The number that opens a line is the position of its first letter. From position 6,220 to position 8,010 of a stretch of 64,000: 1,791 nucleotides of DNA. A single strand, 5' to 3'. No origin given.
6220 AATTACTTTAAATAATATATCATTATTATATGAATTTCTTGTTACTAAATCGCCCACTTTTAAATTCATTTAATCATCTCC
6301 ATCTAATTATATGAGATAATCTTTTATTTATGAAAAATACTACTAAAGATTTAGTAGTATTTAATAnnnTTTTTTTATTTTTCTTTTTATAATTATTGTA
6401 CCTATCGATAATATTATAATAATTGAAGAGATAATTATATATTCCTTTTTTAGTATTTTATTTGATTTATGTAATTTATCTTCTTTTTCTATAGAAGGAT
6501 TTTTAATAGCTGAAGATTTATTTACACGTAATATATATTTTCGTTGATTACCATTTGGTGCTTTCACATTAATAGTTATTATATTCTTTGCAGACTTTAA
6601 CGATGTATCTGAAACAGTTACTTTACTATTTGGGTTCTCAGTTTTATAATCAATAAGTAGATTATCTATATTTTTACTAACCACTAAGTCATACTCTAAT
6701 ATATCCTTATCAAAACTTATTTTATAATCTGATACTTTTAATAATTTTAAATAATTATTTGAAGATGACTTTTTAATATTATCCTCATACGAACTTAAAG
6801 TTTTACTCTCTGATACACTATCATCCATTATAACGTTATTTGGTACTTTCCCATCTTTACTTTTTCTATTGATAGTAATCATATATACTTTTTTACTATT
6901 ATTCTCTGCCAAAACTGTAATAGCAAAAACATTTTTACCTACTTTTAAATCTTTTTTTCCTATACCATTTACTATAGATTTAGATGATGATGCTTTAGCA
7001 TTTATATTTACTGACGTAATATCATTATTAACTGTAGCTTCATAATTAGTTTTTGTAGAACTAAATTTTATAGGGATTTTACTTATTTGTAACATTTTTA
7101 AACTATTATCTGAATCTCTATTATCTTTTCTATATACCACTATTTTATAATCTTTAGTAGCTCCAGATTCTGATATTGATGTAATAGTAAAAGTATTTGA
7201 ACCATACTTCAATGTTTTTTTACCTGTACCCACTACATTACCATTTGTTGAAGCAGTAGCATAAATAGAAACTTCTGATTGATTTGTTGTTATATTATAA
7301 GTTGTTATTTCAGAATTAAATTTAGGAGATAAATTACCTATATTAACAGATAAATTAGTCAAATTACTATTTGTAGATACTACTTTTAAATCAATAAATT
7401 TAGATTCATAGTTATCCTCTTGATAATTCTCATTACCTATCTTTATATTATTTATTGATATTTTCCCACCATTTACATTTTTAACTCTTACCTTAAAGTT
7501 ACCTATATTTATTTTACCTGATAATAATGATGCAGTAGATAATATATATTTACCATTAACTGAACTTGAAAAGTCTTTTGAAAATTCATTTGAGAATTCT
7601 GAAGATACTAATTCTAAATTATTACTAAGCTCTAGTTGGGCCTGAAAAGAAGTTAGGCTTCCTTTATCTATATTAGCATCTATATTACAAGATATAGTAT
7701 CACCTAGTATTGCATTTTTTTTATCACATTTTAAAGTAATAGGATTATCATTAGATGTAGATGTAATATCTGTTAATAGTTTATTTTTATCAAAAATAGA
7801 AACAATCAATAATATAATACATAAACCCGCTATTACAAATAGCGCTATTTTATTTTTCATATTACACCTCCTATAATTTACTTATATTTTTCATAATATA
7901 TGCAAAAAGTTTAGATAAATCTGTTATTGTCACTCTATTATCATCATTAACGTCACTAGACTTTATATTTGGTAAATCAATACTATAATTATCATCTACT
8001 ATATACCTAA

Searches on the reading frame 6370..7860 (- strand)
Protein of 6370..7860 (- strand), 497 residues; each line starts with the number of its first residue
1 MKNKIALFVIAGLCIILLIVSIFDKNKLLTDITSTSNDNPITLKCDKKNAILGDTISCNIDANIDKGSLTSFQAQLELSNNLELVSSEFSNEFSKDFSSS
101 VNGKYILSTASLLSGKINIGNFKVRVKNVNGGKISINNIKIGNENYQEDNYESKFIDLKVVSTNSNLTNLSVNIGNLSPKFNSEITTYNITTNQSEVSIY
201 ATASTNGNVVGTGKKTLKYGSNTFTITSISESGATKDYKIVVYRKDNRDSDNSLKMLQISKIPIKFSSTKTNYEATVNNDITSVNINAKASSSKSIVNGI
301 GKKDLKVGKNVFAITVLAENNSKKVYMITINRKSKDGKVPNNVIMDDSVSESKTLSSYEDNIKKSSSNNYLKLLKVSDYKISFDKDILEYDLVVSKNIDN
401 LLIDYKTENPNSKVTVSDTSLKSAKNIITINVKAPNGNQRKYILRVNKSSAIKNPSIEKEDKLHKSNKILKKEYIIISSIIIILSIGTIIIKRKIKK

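Call 62: search_protein_families(library=pfam, proteins=[window:6370-7860:-], max_evalue=0.00001)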
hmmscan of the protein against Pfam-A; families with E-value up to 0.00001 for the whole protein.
window:6370-7860:- (497 aa): 1 family
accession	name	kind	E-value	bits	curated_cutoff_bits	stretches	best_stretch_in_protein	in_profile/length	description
PF12733.13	Cadherin-like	-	3e-22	79.3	24.2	2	255-333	2-89/89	Cadherin-like beta sandwich domain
